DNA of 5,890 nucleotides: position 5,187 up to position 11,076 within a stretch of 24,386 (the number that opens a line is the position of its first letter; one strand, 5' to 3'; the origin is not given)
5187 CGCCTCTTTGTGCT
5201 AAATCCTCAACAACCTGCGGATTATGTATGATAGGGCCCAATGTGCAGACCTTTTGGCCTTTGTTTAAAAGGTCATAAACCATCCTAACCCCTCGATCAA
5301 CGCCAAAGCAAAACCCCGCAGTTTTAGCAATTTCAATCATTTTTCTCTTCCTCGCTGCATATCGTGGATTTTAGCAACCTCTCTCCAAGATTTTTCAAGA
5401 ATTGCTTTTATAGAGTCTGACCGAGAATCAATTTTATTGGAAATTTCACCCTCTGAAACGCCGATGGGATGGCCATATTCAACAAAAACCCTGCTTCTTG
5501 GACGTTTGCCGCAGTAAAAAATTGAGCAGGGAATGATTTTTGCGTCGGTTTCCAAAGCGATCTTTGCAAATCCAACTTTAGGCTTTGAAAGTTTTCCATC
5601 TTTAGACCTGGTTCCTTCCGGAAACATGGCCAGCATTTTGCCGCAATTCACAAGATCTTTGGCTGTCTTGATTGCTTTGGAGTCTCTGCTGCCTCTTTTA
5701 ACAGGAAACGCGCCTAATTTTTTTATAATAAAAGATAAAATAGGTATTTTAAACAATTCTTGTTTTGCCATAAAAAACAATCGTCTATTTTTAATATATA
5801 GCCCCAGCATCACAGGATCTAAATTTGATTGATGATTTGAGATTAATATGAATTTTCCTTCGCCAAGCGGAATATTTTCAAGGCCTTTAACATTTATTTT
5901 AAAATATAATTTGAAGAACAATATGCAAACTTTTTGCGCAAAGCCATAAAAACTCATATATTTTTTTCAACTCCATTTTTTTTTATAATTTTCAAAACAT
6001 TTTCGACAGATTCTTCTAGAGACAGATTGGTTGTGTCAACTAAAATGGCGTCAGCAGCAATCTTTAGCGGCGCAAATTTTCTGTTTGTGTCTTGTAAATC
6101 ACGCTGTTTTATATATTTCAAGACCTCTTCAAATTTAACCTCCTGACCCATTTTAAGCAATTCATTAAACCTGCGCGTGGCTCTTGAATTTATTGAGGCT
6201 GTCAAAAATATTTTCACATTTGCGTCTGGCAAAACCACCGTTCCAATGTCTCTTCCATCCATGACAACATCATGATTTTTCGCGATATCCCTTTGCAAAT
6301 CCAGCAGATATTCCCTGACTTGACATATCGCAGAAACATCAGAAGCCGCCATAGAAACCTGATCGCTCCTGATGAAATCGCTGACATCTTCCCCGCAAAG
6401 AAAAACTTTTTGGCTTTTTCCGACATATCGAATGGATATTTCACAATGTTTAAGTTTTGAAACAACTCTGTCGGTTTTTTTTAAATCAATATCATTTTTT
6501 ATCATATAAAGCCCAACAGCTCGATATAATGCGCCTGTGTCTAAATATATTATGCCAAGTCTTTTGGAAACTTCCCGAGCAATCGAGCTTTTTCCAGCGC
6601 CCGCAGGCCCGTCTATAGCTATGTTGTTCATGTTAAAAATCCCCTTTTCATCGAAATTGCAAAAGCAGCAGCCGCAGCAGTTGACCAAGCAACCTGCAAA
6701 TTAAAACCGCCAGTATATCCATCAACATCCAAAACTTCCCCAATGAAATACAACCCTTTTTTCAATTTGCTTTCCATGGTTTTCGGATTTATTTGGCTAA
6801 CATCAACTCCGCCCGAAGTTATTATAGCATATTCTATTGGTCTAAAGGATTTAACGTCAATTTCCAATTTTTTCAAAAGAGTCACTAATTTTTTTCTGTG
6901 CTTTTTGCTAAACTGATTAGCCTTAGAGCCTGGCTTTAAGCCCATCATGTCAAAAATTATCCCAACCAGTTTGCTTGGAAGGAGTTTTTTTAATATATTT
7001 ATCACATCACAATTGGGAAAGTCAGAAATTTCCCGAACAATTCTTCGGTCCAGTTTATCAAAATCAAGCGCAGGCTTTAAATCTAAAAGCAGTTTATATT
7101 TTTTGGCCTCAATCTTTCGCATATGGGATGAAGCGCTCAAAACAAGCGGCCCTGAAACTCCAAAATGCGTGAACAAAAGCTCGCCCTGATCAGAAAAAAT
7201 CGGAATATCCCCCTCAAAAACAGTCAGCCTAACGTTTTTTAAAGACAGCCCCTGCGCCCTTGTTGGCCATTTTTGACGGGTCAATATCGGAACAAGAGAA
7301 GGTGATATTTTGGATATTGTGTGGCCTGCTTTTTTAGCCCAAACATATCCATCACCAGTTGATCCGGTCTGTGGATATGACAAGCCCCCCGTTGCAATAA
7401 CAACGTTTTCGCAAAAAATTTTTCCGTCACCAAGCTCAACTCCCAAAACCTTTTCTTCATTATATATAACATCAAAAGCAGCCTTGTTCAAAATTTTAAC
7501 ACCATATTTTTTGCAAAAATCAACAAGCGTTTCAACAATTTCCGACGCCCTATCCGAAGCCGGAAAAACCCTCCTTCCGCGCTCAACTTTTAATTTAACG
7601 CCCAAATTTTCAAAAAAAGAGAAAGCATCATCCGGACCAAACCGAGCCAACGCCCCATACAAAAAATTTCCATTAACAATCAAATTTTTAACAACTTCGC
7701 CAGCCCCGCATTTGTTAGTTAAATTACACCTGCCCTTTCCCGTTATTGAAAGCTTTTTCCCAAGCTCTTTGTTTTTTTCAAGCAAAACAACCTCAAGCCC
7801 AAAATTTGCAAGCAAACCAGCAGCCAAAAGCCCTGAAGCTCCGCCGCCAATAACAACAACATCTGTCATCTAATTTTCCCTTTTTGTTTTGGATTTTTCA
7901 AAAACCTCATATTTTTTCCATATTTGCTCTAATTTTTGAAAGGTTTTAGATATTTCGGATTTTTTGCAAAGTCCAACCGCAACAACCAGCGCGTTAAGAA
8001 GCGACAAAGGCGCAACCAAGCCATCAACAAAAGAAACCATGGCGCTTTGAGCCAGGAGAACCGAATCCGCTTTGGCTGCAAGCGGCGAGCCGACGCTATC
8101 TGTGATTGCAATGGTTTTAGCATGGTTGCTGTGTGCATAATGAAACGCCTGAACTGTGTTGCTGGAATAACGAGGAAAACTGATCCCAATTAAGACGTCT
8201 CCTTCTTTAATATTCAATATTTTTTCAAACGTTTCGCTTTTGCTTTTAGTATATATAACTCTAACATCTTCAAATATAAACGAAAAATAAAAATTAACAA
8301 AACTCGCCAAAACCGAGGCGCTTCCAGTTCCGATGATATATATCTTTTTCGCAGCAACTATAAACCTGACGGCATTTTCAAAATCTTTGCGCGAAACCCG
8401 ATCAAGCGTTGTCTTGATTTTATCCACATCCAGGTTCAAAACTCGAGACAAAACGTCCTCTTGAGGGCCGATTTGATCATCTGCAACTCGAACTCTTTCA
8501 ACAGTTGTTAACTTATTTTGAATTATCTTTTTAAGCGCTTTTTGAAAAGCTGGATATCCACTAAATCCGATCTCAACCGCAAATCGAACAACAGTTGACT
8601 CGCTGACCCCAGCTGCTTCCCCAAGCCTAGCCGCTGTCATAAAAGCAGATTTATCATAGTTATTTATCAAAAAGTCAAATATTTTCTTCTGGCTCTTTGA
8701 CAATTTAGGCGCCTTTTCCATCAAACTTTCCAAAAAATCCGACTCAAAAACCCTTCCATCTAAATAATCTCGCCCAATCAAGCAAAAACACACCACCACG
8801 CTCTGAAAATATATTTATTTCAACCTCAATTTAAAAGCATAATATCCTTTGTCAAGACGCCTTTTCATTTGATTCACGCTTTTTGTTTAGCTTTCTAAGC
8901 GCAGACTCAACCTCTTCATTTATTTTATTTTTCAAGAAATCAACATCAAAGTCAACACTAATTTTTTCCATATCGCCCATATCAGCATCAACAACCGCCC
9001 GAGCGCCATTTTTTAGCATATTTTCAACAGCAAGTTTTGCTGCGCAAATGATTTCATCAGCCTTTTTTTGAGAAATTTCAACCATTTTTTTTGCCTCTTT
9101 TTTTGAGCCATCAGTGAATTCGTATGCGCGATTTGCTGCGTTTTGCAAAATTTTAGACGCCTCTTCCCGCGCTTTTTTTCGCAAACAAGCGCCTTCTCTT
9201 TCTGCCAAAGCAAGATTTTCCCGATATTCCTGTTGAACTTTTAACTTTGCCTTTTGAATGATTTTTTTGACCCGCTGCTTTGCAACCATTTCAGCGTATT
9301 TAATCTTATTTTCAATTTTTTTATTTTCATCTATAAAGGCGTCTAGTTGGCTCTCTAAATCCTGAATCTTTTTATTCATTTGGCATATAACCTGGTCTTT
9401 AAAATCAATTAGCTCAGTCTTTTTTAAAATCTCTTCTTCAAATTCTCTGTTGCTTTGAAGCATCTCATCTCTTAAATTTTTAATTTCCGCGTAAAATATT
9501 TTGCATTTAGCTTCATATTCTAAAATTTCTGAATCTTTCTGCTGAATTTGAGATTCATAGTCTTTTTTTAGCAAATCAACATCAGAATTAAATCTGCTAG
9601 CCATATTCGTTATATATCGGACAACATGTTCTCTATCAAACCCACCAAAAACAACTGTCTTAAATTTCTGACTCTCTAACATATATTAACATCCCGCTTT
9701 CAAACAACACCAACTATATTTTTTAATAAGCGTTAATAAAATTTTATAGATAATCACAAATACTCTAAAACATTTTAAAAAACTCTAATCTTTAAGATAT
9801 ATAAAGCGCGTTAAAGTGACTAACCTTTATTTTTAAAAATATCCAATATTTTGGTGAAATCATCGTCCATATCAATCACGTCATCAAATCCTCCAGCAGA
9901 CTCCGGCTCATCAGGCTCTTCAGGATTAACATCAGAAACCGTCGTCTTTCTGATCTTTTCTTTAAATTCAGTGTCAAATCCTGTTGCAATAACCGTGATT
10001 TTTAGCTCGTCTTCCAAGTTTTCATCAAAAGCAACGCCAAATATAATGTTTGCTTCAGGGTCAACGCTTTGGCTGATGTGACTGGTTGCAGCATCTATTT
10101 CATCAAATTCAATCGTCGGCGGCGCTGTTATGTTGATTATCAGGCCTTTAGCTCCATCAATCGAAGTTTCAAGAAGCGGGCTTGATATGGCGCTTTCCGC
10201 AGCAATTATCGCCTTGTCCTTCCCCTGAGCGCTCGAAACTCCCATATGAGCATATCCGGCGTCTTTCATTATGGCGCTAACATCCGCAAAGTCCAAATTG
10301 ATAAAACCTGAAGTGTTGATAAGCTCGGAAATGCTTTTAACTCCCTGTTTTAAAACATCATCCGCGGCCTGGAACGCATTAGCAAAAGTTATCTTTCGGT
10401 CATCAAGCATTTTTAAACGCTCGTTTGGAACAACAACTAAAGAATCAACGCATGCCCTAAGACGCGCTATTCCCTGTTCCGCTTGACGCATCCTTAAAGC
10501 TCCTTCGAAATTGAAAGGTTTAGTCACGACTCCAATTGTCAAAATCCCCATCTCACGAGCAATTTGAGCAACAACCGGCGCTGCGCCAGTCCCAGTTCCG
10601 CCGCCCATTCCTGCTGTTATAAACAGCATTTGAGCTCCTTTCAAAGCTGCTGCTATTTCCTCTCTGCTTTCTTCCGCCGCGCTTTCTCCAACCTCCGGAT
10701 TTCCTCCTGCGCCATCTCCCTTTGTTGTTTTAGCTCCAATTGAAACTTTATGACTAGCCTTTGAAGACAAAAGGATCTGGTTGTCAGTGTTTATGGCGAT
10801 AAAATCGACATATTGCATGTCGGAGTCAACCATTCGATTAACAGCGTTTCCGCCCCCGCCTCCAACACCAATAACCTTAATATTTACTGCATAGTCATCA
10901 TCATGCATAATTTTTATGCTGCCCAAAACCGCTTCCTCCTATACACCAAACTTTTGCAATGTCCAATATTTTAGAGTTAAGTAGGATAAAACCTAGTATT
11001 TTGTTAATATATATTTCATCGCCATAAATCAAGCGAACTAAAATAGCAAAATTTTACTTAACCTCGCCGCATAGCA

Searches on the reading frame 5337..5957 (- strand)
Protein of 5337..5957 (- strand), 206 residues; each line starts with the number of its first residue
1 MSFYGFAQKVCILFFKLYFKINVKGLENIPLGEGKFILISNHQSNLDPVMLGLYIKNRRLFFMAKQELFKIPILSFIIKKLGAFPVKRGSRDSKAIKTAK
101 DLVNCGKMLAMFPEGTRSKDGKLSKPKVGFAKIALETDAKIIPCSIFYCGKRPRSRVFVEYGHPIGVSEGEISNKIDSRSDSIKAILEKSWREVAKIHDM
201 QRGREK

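Call 4: search_protein_families(library=pfam, proteins=[window:5337-5957:-])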
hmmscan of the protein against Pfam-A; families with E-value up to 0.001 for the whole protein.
window:5337-5957:- (206 aa): 1 family
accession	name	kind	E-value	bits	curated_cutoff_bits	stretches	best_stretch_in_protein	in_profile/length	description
PF01553.26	Acyltransferase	-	2.1e-33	115.4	23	1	20-146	1-131/132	Acyltransferase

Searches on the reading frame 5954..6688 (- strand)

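Call 4: search_protein_families(library=pfam, proteins=[window:5954-6688:-])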
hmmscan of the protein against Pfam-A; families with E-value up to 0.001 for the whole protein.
window:5954-6688:- (244 aa): 4 families
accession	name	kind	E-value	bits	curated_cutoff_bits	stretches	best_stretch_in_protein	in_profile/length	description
PF02224.24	Cytidylate_kin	-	3e-74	249.7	26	1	23-236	1-210/211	Cytidylate kinase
PF13189.12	Cytidylate_kin2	-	9e-11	42.7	28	1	22-198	1-148/176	Cytidylate kinase-like family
PF13238.12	AAA_18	-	6.1e-06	27.1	29.4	1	23-82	1-66/128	AAA domain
PF13207.12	AAA_17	-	0.00048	20.9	27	0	27-76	2-53/136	AAA domain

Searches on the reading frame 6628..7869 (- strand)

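Call 3: search_protein_families(library=pfam, proteins=[window:6628-7869:-])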
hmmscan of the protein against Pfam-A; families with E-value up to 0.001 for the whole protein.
window:6628-7869:- (413 aa): 12 families
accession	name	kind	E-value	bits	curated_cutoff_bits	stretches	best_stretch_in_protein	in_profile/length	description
PF03486.20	HI0933_like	-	1.6e-83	280.4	50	1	3-402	2-242/244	HI0933-like protein Rossmann domain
PF22780.1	HI0933_like_1st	-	6e-34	117.7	27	1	190-350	2-165/165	HI0933-like protein barrel and H2TH domain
PF01134.28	GIDA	-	3.3e-10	40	22.1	1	3-162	1-150/391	Glucose inhibited division protein A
PF01266.30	DAO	-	5.4e-09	36.5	27.9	1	3-37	1-35/353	FAD dependent oxidoreductase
PF07992.20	Pyr_redox_2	-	2.1e-08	34.4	26.1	1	3-37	144-178/291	Pyridine nucleotide-disulphide oxidoreductase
PF00890.30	FAD_binding_2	-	2.2e-08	34.1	20.4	1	3-37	1-35/414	FAD binding domain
PF13450.12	NAD_binding_8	-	4.2e-06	27.4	21.9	1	6-37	1-32/68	NAD(P)-binding Rossmann-like domain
PF01494.25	FAD_binding_3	-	5.3e-06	26.3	22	1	2-35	2-35/349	FAD binding domain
PF00070.33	Pyr_redox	-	8e-06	26.7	22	1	4-38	2-36/82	Pyridine nucleotide-disulphide oxidoreductase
PF12831.13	FAD_oxidored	-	1e-05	25.5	27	1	3-44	1-42/416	FAD dependent oxidoreductase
PF01946.23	Thi4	-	1.3e-05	25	26.2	0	2-38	18-55/235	Thi4 family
PF13738.12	Pyr_redox_3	-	1.6e-05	24.7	30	0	5-37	1-33/305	Pyridine nucleotide-disulphide oxidoreductase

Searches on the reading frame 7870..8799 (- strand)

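Call 3: search_protein_families(library=pfam, proteins=[window:7870-8799:-])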
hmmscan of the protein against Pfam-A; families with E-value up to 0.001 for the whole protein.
window:7870-8799:- (309 aa): 3 families
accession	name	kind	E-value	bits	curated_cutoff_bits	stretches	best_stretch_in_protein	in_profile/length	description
PF01380.27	SIS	-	7.9e-22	77.9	25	1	147-274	2-131/131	SIS domain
PF01418.23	HTH_6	-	1.3e-15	57.6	28.3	1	22-95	3-76/77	Helix-turn-helix domain, rpiR family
PF13580.11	SIS_2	-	0.00041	20.8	27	0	191-233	95-137/138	SIS domain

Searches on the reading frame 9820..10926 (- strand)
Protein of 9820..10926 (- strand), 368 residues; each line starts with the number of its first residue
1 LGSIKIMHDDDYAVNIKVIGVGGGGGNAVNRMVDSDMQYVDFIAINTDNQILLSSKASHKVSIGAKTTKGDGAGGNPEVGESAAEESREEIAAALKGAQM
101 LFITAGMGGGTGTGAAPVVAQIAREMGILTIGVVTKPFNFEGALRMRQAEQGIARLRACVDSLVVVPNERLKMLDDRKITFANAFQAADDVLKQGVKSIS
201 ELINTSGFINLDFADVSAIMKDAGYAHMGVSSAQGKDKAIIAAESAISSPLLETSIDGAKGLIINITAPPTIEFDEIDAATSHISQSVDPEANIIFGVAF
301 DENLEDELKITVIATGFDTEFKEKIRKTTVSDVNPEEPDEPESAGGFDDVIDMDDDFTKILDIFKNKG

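Call 4: search_protein_families(library=pfam, proteins=[window:9820-10926:-])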
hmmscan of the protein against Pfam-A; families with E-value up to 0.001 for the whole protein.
window:9820-10926:- (368 aa): 2 families
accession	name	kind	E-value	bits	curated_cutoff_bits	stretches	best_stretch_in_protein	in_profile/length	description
PF00091.31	Tubulin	-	3.4e-50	171.4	33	1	15-172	1-186/190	Tubulin/FtsZ family, GTPase domain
PF12327.13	FtsZ_C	-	4.8e-31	107.4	27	1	224-318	1-95/95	FtsZ family, C-terminal domain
